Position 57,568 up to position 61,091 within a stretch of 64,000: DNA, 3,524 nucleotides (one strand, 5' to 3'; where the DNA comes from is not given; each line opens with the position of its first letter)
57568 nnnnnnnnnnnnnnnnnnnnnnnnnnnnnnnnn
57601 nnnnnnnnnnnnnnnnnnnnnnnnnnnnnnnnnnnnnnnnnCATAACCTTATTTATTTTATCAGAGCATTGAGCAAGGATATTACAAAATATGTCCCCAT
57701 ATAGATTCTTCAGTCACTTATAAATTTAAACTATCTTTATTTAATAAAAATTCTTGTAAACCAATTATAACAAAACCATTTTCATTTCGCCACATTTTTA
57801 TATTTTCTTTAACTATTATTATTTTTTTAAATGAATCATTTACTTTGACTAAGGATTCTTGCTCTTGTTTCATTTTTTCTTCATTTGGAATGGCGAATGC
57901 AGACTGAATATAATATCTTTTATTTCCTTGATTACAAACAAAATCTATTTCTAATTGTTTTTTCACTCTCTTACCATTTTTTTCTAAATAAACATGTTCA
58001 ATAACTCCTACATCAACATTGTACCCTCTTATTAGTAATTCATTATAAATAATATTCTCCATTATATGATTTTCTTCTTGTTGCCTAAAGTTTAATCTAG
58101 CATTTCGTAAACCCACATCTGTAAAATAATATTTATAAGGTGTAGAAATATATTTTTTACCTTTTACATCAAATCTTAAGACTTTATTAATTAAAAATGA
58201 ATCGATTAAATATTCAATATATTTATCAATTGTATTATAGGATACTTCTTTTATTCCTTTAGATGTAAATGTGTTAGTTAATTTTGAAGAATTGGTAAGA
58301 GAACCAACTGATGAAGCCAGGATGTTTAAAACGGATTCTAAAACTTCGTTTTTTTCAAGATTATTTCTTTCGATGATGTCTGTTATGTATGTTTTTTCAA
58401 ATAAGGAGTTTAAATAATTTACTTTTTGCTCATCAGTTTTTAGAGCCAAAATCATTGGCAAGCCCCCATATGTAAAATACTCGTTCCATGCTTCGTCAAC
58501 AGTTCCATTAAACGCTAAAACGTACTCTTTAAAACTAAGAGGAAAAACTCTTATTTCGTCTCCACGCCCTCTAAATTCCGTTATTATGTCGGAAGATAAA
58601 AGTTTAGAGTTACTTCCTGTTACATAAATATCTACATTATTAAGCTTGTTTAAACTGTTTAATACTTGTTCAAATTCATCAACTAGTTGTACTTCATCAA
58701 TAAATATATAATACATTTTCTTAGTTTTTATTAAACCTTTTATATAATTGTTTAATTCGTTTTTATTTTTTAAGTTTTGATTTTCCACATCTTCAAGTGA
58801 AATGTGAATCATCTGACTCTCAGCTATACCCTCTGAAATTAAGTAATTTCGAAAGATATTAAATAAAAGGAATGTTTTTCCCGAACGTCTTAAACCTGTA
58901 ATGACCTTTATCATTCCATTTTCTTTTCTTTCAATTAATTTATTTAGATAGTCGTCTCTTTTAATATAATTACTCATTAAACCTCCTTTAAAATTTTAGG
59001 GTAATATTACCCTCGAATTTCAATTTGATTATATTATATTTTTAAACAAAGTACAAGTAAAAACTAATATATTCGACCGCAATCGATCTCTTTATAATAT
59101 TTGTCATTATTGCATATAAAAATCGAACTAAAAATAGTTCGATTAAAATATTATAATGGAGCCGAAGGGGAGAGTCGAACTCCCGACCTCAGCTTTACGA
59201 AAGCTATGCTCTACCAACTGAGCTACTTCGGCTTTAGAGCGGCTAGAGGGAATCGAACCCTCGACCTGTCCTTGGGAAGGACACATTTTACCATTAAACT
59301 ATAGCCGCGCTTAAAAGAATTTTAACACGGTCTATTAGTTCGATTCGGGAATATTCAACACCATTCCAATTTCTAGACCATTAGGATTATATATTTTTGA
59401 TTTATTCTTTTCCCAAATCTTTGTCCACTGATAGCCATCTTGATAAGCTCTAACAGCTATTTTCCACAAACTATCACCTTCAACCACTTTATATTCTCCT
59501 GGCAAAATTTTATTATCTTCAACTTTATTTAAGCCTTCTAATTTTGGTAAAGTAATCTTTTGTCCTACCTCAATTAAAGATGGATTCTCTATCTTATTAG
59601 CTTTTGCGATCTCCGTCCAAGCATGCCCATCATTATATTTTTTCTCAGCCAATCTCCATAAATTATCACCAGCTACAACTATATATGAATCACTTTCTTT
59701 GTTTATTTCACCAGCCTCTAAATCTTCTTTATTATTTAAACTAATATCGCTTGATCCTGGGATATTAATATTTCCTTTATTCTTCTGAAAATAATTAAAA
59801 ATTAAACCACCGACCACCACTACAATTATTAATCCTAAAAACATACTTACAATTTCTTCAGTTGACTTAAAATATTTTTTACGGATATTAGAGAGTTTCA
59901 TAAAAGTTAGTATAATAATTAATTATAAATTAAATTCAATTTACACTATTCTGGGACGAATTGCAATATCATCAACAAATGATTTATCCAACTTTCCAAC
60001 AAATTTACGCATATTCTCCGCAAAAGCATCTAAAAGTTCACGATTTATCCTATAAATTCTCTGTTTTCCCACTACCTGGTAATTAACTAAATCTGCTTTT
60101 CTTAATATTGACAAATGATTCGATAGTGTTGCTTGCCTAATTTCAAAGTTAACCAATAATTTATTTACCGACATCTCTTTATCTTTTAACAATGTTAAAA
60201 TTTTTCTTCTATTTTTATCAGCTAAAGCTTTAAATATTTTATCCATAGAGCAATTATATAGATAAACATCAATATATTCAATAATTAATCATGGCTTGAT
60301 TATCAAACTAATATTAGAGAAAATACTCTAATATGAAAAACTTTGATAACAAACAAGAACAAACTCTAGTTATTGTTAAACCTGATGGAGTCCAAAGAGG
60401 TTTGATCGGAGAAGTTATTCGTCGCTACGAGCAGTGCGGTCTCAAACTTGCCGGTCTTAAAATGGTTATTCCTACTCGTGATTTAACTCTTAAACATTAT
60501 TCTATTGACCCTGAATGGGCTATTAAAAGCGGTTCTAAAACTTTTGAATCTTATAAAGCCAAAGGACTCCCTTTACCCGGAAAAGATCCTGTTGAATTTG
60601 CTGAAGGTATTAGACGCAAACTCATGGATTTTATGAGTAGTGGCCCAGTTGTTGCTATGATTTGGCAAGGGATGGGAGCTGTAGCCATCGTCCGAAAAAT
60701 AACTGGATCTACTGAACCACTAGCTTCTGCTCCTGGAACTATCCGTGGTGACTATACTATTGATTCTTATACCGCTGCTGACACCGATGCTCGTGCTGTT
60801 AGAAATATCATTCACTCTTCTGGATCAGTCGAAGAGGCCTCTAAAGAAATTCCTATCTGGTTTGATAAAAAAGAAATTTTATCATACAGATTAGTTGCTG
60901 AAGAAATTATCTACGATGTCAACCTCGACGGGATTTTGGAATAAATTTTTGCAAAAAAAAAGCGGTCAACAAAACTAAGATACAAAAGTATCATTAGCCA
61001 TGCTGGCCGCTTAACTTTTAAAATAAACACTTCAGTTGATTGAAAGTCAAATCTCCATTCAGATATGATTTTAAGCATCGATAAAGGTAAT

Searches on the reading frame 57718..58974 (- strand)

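Call 34: search_protein_families(library=pfam, proteins=[window:57718-58974:-], max_evalue=0.0001)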
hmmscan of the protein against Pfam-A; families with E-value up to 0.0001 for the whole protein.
window:57718-58974:- (418 aa): 2 families
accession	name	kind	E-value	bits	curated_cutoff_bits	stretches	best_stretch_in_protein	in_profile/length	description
PF13173.12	AAA_14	-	2.6e-33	115.2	27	1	21-151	3-128/129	AAA domain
PF13635.12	DUF4143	-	2e-20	73.6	28.1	1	199-357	3-156/160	Domain of unknown function (DUF4143)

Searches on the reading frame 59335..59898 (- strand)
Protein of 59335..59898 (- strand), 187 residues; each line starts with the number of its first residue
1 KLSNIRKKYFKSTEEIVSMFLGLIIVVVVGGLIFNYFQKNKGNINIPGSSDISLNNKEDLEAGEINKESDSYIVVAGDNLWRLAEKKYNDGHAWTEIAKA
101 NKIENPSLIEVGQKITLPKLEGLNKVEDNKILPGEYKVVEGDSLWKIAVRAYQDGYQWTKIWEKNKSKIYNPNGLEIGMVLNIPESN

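Call 34: search_protein_families(library=pfam, proteins=[window:59335-59898:-], max_evalue=0.0001)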
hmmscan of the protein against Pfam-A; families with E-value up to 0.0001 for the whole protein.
window:59335-59898:- (187 aa): 2 families
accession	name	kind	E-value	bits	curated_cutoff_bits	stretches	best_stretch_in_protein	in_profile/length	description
PF01476.26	LysM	-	9.9e-23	80.3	20.9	2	136-184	1-43/43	LysM domain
PF23457.1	LysM2_NFP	-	3.4e-08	33.9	36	0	71-118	7-54/56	NFP LysM2 domain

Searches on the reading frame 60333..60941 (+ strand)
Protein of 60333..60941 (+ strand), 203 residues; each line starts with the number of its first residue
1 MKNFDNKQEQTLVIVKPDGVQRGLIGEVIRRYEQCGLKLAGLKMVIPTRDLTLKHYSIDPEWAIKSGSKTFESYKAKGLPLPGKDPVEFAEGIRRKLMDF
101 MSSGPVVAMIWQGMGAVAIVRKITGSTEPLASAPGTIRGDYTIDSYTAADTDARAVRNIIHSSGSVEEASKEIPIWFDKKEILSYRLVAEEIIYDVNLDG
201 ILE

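Call 34: search_protein_families(library=pfam, proteins=[window:60333-60941:+], max_evalue=0.0001)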
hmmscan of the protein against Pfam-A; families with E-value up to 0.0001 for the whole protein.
window:60333-60941:+ (203 aa): 1 family
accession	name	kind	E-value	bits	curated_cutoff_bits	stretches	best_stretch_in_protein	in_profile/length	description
PF00334.24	NDK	-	1e-37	129.5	27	2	96-182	59-135/135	Nucleoside diphosphate kinase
